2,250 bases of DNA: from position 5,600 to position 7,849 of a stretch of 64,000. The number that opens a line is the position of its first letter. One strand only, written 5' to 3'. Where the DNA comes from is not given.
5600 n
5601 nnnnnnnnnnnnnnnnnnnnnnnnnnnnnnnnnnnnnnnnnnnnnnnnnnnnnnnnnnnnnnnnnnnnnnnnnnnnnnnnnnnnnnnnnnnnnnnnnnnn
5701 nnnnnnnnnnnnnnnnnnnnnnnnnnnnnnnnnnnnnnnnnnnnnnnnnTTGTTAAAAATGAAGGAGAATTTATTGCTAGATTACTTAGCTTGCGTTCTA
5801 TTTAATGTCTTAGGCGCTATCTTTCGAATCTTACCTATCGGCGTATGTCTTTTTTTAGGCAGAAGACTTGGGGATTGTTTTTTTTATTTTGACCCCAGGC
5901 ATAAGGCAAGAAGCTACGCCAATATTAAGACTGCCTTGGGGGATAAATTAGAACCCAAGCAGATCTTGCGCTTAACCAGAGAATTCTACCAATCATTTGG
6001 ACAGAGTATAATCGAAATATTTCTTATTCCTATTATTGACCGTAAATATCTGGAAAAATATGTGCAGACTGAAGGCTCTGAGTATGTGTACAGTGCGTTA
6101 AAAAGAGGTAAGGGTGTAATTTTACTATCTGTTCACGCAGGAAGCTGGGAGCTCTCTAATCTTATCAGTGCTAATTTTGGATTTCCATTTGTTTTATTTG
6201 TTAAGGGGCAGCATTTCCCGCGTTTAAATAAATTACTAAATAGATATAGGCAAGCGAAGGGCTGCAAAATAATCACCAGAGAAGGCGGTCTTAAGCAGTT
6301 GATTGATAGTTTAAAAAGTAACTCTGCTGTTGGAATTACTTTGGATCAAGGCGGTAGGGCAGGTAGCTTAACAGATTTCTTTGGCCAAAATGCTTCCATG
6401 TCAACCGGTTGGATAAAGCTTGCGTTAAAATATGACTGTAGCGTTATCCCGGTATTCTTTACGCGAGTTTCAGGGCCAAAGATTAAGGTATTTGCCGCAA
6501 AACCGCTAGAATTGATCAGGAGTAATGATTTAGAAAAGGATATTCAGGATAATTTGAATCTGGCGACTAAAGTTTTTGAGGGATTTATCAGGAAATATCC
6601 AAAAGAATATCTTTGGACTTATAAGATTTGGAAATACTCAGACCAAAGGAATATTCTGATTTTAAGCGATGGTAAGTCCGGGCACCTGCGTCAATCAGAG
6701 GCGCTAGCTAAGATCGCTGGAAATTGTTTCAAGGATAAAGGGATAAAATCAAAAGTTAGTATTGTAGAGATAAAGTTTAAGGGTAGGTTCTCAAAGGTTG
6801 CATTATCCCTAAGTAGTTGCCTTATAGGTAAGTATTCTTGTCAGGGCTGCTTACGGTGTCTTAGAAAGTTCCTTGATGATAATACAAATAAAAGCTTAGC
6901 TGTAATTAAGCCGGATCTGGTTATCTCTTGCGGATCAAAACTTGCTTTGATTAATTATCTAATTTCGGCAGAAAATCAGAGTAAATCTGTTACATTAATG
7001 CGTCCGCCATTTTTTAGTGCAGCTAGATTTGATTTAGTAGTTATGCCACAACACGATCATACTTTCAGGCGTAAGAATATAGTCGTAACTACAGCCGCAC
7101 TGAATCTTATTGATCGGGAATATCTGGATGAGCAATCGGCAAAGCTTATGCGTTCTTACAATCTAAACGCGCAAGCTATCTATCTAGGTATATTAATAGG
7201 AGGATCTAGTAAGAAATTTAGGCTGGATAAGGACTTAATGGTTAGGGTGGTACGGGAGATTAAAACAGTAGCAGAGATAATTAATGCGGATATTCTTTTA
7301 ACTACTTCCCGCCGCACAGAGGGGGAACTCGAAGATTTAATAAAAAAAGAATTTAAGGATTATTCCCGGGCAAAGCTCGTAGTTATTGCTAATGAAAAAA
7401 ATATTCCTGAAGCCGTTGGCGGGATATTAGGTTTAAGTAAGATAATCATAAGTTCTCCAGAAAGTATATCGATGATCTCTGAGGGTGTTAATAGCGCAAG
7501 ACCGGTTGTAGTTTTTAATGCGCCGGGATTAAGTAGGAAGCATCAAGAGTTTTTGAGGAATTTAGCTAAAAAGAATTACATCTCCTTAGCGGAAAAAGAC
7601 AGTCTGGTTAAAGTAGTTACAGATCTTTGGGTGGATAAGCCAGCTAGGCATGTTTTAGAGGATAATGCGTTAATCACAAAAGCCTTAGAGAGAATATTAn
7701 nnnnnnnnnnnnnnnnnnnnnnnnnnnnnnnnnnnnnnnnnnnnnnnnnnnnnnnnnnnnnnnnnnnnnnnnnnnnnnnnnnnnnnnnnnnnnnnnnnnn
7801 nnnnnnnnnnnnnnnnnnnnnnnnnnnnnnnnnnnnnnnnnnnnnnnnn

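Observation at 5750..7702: LpxL-type lipid A acyltransferase fused to an Elm1/DUF1022-like domain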

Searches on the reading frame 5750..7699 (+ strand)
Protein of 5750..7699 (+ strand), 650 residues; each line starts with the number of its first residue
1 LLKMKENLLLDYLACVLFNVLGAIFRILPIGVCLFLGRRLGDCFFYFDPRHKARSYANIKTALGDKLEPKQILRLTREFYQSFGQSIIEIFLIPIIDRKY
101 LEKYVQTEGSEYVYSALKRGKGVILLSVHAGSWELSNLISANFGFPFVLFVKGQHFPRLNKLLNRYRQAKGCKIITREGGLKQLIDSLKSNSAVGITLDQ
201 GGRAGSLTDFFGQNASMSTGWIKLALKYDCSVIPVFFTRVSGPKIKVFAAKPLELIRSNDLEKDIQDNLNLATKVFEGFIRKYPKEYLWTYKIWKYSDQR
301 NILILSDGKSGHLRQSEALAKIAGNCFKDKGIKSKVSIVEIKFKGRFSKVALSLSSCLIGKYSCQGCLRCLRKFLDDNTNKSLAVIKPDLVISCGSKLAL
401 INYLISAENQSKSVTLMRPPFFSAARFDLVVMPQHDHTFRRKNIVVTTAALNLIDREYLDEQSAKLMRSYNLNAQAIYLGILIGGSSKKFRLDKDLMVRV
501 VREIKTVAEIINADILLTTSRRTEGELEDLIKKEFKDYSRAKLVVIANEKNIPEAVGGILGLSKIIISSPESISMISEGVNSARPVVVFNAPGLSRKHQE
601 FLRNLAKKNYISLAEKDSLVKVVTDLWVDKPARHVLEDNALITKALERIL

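Call 3: search_protein_families(library=pfam, proteins=[window:5750-7699:+], max_evalue=0.01)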
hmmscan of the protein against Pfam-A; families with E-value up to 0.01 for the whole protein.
window:5750-7699:+ (650 aa): 2 families
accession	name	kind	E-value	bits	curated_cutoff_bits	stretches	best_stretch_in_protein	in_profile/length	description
PF06258.17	Mito_fiss_Elm1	-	9.4e-47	160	27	1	311-615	2-279/304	Mitochondrial fission ELM1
PF03279.18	Lip_A_acyltrans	-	2.1e-44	152.3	22.3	1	6-295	7-294/295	Bacterial lipid A biosynthesis acyltransferase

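Call 4: search_protein_families(library=ncbifam, proteins=[window:5750-7699:+], max_evalue=0.01)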
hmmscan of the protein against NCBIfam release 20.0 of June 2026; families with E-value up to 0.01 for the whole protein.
window:5750-7699:+ (650 aa): 17 families
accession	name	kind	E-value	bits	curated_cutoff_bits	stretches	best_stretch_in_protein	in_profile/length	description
NF006270.0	PRK08419.1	equivalog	5.7e-38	130.9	248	1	12-297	4-291/298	lipid A biosynthesis lauroyl acyltransferase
NF006487.0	PRK08905.1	equivalog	1.5e-27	96.5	281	1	20-297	5-276/290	lysophospholipid acyltransferase family protein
NF005120.0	PRK06553.1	equivalog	1.2e-26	93.7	273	1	26-295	35-307/308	lipid A biosynthesis lauroyl acyltransferase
TIGR02207.1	lipid_A_htrB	subfamily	7.4e-22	78.1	297.8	1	23-298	23-295/303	LpxL/LpxP family Kdo(2)-lipid IV(A) lauroyl/palmitoleoyl acyltransferase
NF005150.0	PRK06628.1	equivalog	1.1e-20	74.3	350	1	6-295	8-289/290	lipid A biosynthesis lauroyl acyltransferase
NF006507.0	PRK08943.1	subfamily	2.2e-20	72.9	337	1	23-297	35-307/322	lipid A biosynthesis (KDO)2-(lauroyl)-lipid IVA acyltransferase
TIGR02208.1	lipid_A_msbB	equivalog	1.2e-19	70.8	336.05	1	29-295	31-295/305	lauroyl-Kdo(2)-lipid IV(A) myristoyltransferase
NF004569.0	PRK05906.1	equivalog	2.2e-16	59.8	439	1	4-296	7-314/454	lipid A biosynthesis lauroyl acyltransferase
NF006432.0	PRK08706.1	equivalog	2.3e-16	59.9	384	1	23-296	9-280/289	lipid A biosynthesis lauroyl acyltransferase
NF005340.0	PRK06860.1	subfamily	1.3e-15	57.4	398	1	18-298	25-301/309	lipid A biosynthesis lauroyl acyltransferase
NF005919.0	PRK07920.1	equivalog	2.7e-15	56.2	209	1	56-294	53-293/311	phosphatidylinositol mannoside acyltransferase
NF006438.0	PRK08734.1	equivalog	1.6e-14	53.6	363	1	24-294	16-285/305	lauroyl acyltransferase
NF004190.0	PRK05645.1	equivalog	3.5e-14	52.6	377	1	24-296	15-286/295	lysophospholipid acyltransferase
NF004191.0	PRK05646.1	equivalog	5.5e-14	52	491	1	27-295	30-296/310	lipid A biosynthesis lauroyl acyltransferase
NF006437.0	PRK08733.1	equivalog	8.6e-14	51.4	540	1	28-296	34-296/306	LpxL/LpxP family Kdo(2)-lipid IV(A) lauroyl/palmitoleoyl acyltransferase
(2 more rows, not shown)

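Call 6: find_homologous_proteins(query=window:5759-7699:+, max_evalue=0.00001)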
Query window:5759-7699:+ (647 aa): 764 proteins with E <= 0.00001 among 8000 candidates; the best 120 are listed.
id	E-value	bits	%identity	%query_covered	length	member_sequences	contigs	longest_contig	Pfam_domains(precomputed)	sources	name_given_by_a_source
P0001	0.0e+0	1425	100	99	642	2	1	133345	PF06258.18,PF03279.19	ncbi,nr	ncbi:MAG: ELM1/GtrOC1 family putative glycosyltransferase [Candidatus Omnitrophica bacterium]|nr:ELM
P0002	2.0e-286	970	66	100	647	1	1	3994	PF06258.18,PF03279.19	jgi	-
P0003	8.2e-286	968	66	99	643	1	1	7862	PF06258.18,PF03279.19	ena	-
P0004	1.8e-285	967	66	100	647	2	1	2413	PF06258.18,PF03279.19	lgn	-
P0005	5.3e-284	962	66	99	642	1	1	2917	PF06258.18,PF03279.19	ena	-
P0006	2.9e-279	946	63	100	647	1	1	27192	PF06258.18,PF03279.19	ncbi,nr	ncbi:MAG: ELM1/GtrOC1 family putative glycosyltransferase [Candidatus Omnitrophica bacterium]|nr:ELM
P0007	2.7e-278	943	65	96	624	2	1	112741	PF06258.18,PF03279.19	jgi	jgi:KDO2-lipid IV(A) lauroyltransferase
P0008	5.9e-276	935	64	100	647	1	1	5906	PF06258.18,PF03279.19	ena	-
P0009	4.3e-274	929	62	100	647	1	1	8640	PF06258.18,PF03279.19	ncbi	-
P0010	9.3e-274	928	64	100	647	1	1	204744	PF06258.18,PF03279.19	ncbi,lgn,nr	ncbi:MAG: ELM1/GtrOC1 family putative glycosyltransferase [Candidatus Omnitrophica bacterium]|nr:ELM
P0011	1.7e-273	927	64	100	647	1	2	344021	PF06258.18,PF03279.19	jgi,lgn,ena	-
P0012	5.8e-272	922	63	100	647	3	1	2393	PF06258.18,PF03279.19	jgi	-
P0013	5.9e-272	922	62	100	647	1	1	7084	PF06258.18,PF03279.19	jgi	-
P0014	1.7e-268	911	62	100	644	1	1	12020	PF06258.18,PF03279.19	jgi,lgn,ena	-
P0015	1.8e-268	911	62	99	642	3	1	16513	PF06258.18,PF03279.19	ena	-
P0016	1.4e-267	908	62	100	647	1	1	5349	PF06258.18,PF03279.19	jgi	-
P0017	1.9e-265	901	62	100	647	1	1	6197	PF06258.18,PF03279.19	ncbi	-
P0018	7.4e-265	899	59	100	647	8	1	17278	PF06258.18,PF03279.19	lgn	-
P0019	4.2e-264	896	63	96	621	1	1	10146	PF06258.18,PF03279.19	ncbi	-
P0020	4.9e-262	889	61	100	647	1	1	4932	PF06258.18,PF03279.19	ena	-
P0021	2.3e-261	887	61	100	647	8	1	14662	PF06258.18,PF03279.19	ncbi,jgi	ncbi:MAG: ELM1/GtrOC1 family putative glycosyltransferase [Candidatus Omnitrophota bacterium]|jgi:la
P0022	1.2e-256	872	60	100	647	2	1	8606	PF06258.18,PF03279.19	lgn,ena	-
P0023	3.4e-256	870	60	100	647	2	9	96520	PF06258.18,PF03279.19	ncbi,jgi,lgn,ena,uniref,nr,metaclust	ncbi:MAG: hypothetical protein COT38_02650 [Candidatus Omnitrophica bacterium CG08_land_8_20_14_0_20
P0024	4.2e-252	857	59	100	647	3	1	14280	PF06258.18,PF03279.19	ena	-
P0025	7.1e-251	852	60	97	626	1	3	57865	PF06258.18,PF03279.19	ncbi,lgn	-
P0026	1.2e-250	852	58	100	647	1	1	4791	PF06258.18,PF03279.19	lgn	-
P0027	1.8e-249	848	60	97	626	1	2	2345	PF06258.18,PF03279.19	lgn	-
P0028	3.1e-249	847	60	97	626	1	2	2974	PF06258.18,PF03279.19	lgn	-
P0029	1.0e-248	845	60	97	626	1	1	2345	PF06258.18,PF03279.19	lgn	-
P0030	1.7e-248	845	58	100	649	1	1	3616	PF06258.18,PF03279.19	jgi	-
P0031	1.4e-247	842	57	100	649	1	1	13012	PF06258.18,PF03279.19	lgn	-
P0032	1.7e-247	841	60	97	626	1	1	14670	PF06258.18,PF03279.19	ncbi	-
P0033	2.9e-247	841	57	100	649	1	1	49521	PF06258.18,PF03279.19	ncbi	ncbi:MAG: ELM1/GtrOC1 family putative glycosyltransferase [Candidatus Omnitrophota bacterium]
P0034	6.1e-246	836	57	100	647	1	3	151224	PF06258.18,PF03279.19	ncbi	-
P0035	4.0e-245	834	55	100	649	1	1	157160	PF06258.18,PF03279.19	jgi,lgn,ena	-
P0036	3.6e-244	830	57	100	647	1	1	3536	PF06258.18,PF03279.19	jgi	jgi:KDO2-lipid IV(A) lauroyltransferase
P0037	2.3e-241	821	57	100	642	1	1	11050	PF06258.18,PF03279.19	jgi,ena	-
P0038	7.2e-241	819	55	100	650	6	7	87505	PF06258.18,PF03279.19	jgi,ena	jgi:KDO2-lipid IV(A) lauroyltransferase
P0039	4.5e-240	817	54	100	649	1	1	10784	PF06258.18,PF03279.19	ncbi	-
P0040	5.5e-240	817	55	100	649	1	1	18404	PF06258.18,PF03279.19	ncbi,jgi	-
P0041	6.1e-240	816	57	100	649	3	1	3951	PF06258.18,PF03279.19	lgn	-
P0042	8.3e-240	816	55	100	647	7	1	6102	PF06258.18,PF03279.19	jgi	-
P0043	1.0e-239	816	56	100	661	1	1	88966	PF06258.18,PF03279.19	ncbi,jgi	jgi:KDO2-lipid IV(A) lauroyltransferase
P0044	1.4e-239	815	56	100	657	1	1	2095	PF06258.18,PF03279.19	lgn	-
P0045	2.7e-239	814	56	100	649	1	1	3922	PF06258.18,PF03279.19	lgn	-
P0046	2.9e-239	814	55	100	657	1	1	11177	PF06258.18,PF03279.19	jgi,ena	-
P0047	4.2e-239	814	55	100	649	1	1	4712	PF06258.18,PF03279.19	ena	-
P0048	1.6e-238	812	54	100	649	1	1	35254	PF06258.18,PF03279.19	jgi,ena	-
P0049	1.8e-238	812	56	100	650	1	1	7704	PF06258.18,PF03279.19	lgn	-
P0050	1.9e-238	811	53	100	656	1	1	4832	PF06258.18,PF03279.19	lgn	-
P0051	6.1e-238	810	56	99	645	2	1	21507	PF06258.18,PF03279.19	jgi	-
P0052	6.1e-238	810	54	100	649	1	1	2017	PF06258.18,PF03279.19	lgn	-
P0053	6.5e-238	810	56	100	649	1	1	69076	PF06258.18,PF03279.19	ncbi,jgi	ncbi:MAG: ELM1/GtrOC1 family putative glycosyltransferase [Candidatus Omnitrophota bacterium]|jgi:KD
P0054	1.8e-237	808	55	100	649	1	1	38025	PF06258.18,PF03279.19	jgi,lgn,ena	-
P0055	1.9e-237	808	57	100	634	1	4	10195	PF06258.18,PF03279.19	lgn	-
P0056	3.2e-237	807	56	100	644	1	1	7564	PF06258.18,PF03279.19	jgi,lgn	jgi:KDO2-lipid IV(A) lauroyltransferase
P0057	2.7e-236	804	56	100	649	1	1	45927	PF06258.18,PF03279.19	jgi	-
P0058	4.5e-236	804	54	100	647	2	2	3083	PF06258.18,PF03279.19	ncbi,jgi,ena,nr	ncbi:MAG TPA: ELM1/GtrOC1 family putative glycosyltransferase [Candidatus Omnitrophota bacterium]|nr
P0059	5.1e-236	803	55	100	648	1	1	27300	PF06258.18,PF03279.19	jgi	-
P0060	6.4e-236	803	55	100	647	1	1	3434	PF06258.18,PF03279.19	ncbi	-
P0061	1.5e-235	802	55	100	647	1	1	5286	PF06258.18,PF03279.19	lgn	-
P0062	5.9e-235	800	53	100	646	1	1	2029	PF06258.18,PF03279.19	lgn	-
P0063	6.7e-235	800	55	100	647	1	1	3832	PF06258.18,PF03279.19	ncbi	-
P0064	1.0e-234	799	53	100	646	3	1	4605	PF06258.18,PF03279.19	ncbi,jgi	jgi:lauroyl/myristoyl acyltransferase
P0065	2.0e-234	798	55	100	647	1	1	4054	PF06258.18,PF03279.19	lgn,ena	-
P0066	2.4e-234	798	55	96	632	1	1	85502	PF06258.18,PF03279.19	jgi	jgi:KDO2-lipid IV(A) lauroyltransferase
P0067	8.0e-234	796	54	100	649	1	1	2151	PF06258.18,PF03279.19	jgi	jgi:KDO2-lipid IV(A) lauroyltransferase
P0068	8.8e-234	796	53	100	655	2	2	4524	PF06258.18,PF03279.19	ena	-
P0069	1.0e-233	796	53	100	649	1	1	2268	PF06258.18,PF03279.19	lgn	-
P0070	1.7e-233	795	56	99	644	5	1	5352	PF06258.18,PF03279.19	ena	-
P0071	4.7e-233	794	54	99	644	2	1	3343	PF06258.18,PF03279.19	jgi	jgi:KDO2-lipid IV(A) lauroyltransferase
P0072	8.7e-233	793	53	100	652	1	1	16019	PF06258.18,PF03279.19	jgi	jgi:KDO2-lipid IV(A) lauroyltransferase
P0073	8.9e-233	793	53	100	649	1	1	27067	PF06258.18,PF03279.19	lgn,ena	-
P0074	1.3e-232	792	55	100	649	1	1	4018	PF06258.18,PF03279.19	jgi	-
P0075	2.3e-232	791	54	100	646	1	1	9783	PF06258.18,PF03279.19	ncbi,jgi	jgi:KDO2-lipid IV(A) lauroyltransferase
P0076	2.8e-232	791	54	97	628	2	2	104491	PF06258.18,PF03279.19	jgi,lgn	jgi:KDO2-lipid IV(A) lauroyltransferase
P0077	4.6e-232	790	53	100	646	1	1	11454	PF06258.18,PF03279.19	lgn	-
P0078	4.8e-232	790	52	100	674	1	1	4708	PF06258.18,PF03279.19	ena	-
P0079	1.1e-231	789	54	100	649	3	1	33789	PF06258.18,PF03279.19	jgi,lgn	jgi:KDO2-lipid IV(A) lauroyltransferase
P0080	2.6e-231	788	54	100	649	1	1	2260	PF06258.18,PF03279.19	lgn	-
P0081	3.3e-231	788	53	100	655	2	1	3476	PF06258.18,PF03279.19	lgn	-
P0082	3.8e-231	787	54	99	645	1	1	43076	PF06258.18,PF03279.19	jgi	-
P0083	1.1e-230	786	53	100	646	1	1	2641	PF06258.18,PF03279.19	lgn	-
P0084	4.8e-230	784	55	100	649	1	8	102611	PF06258.18,PF03279.19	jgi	jgi:KDO2-lipid IV(A) lauroyltransferase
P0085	9.8e-230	783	52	100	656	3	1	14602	PF06258.18,PF03279.19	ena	-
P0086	1.0e-229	783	53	100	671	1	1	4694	PF06258.18,PF03279.19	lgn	-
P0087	1.8e-229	782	53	100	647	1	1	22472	PF06258.18,PF03279.19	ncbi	ncbi:MAG: ELM1/GtrOC1 family putative glycosyltransferase [Candidatus Omnitrophota bacterium]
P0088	3.5e-229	781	53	99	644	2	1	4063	PF06258.18,PF03279.19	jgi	-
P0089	3.8e-229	781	53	100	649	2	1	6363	PF06258.18,PF03279.19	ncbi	-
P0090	6.6e-229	780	53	100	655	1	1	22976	PF06258.18,PF03279.19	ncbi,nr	ncbi:MAG: ELM1/GtrOC1 family putative glycosyltransferase [Candidatus Omnitrophica bacterium]|nr:ELM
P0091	7.5e-229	780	52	100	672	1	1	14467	PF06258.18,PF03279.19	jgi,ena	-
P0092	1.5e-228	779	53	100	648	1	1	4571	PF06258.18,PF03279.19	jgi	jgi:KDO2-lipid IV(A) lauroyltransferase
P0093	3.1e-228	778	50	100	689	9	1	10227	PF06258.18,PF03279.19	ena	-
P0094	3.7e-228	777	53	100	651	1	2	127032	PF06258.18,PF03279.19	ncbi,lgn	-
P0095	7.2e-228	777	46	100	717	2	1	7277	PF06258.18,PF03279.19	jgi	jgi:KDO2-lipid IV(A) lauroyltransferase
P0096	7.2e-228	776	53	99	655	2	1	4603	PF06258.18,PF03279.19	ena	-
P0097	9.6e-228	776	53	100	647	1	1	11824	PF06258.18,PF03279.19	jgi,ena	-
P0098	1.4e-227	776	52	100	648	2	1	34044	PF06258.18,PF03279.19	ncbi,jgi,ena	-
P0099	1.8e-227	775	52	100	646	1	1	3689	PF06258.18,PF03279.19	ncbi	-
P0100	1.8e-227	775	53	100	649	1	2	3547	PF06258.18,PF03279.19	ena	-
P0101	2.4e-227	775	53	100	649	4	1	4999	PF06258.18,PF03279.19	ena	-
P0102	2.6e-227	775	53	100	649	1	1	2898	PF06258.18,PF03279.19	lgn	-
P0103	3.6e-227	774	53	100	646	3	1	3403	PF06258.18,PF03279.19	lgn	-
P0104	6.5e-227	773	53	100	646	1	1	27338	PF06258.18,PF03279.19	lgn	-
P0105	7.3e-227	773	53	100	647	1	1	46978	PF06258.18,PF03279.19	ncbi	ncbi:MAG: ELM1/GtrOC1 family putative glycosyltransferase [Candidatus Omnitrophota bacterium]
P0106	1.3e-226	772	52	99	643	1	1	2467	PF06258.18,PF03279.19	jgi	-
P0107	1.6e-226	772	53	100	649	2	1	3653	PF06258.18,PF03279.19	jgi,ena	-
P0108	1.9e-226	772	55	100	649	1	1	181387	PF06258.18,PF03279.19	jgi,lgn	jgi:KDO2-lipid IV(A) lauroyltransferase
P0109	2.0e-226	772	53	100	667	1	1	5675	PF06258.18,PF03279.19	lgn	-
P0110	2.7e-226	771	52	100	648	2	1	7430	PF06258.18,PF03279.19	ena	-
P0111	4.4e-226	771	53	100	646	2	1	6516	PF06258.18,PF03279.19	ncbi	-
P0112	6.2e-226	770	53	100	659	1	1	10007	PF06258.18,PF03279.19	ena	-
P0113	7.2e-226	770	53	100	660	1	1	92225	PF06258.18,PF03279.19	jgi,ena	-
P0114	7.9e-226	770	54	67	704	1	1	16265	PF06258.18,PF03279.19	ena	-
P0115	8.6e-226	770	53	100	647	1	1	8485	PF06258.18,PF03279.19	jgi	jgi:KDO2-lipid IV(A) lauroyltransferase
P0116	8.8e-226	770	52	100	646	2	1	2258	PF06258.18,PF03279.19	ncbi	-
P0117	1.8e-225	769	52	100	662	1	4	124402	PF06258.18,PF03279.19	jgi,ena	-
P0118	3.0e-225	768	53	100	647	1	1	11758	PF06258.18,PF03279.19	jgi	-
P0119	3.3e-225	768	53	100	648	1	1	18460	PF06258.18,PF03279.19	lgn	-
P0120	3.5e-225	768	54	95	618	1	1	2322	PF06258.18,PF03279.19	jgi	jgi:KDO2-lipid IV(A) lauroyltransferase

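Call 18: find_encoding_contigs(protein=P0035, flank=8000, max_places=2)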
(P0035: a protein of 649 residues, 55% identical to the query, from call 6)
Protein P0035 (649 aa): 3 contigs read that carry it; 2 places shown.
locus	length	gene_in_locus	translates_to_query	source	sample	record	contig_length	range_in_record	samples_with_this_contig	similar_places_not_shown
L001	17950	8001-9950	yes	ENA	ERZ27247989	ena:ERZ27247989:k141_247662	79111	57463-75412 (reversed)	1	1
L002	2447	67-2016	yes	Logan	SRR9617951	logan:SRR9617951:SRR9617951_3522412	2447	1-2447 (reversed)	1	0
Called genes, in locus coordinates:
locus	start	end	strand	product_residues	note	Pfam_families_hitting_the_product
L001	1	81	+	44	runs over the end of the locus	-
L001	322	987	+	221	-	-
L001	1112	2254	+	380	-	PF12826:HHH_2 (weak), PF14520:HHH_5 (weak), PF02481:DNA_processg_A, PF18306:LDcluster4 (faint), PF17782:WHD_DprA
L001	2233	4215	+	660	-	PF01751:Toprim, PF01131:Topoisom_bac, PF01396:Zn_ribbon_Top1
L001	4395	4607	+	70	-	-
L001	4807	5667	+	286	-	PF02899:Phage_int_SAM_1, PF13495:Phage_int_SAM_4, PF00589:Phage_integrase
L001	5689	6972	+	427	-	PF04413:Glycos_transf_N, PF00534:Glycos_transf_1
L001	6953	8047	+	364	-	PF02606:LpxK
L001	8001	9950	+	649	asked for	PF03279:Lip_A_acyltrans, PF06258:Mito_fiss_Elm1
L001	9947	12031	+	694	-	PF13439:Glyco_transf_4, PF13579:Glyco_trans_4_4, PF20706:GT4-conflict, PF00534:Glycos_transf_1, PF13692:Glyco_trans_1_4, PF01075:Glyco_transf_9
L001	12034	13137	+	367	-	PF13439:Glyco_transf_4, PF13477:Glyco_trans_4_2, PF13579:Glyco_trans_4_4, PF20706:GT4-conflict (weak), PF00534:Glycos_transf_1, PF13692:Glyco_trans_1_4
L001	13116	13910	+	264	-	PF01522:Polysacc_deac_1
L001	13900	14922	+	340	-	PF01075:Glyco_transf_9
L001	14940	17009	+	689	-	PF01075:Glyco_transf_9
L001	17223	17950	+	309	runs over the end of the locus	PF01916:DS (weak)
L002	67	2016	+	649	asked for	PF03279:Lip_A_acyltrans, PF06258:Mito_fiss_Elm1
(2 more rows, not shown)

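Call 19: find_encoding_contigs(protein=P0094, flank=8000, max_places=2)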
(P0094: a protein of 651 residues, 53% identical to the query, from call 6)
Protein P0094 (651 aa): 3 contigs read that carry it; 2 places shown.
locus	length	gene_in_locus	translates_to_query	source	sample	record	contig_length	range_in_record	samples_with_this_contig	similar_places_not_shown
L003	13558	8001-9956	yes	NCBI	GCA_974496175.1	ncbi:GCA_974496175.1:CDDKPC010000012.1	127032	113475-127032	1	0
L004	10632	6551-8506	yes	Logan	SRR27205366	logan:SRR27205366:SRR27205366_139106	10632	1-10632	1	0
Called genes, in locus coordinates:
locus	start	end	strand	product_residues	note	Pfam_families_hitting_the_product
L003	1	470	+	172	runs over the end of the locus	PF01202:SKI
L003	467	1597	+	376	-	PF02481:DNA_processg_A, PF17782:WHD_DprA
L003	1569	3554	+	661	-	PF01751:Toprim, PF01131:Topoisom_bac, PF01396:Zn_ribbon_Top1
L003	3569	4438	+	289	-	PF02899:Phage_int_SAM_1, PF13495:Phage_int_SAM_4 (weak), PF00589:Phage_integrase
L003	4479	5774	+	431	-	PF04413:Glycos_transf_N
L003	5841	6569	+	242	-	PF01740:STAS, PF13466:STAS_2 (weak), PF07238:PilZ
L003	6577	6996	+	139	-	PF01894:YjbQ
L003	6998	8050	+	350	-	PF02606:LpxK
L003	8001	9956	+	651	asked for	PF03279:Lip_A_acyltrans, PF06258:Mito_fiss_Elm1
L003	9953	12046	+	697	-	PF13439:Glyco_transf_4, PF13579:Glyco_trans_4_4, PF20706:GT4-conflict, PF00534:Glycos_transf_1, PF13692:Glyco_trans_1_4, PF01075:Glyco_transf_9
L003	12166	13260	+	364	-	PF13439:Glyco_transf_4, PF13477:Glyco_trans_4_2 (weak), PF13579:Glyco_trans_4_4, PF13524:Glyco_trans_1_2 (faint), PF00534:Glycos_transf_1, PF20706:GT4-conflict, PF13692:Glyco_trans_1_4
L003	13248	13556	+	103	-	?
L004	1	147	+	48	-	?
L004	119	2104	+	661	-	PF01751:Toprim, PF01131:Topoisom_bac, PF01396:Zn_ribbon_Top1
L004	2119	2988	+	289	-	PF02899:Phage_int_SAM_1, PF13495:Phage_int_SAM_4 (weak), PF00589:Phage_integrase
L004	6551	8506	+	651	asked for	PF03279:Lip_A_acyltrans, PF06258:Mito_fiss_Elm1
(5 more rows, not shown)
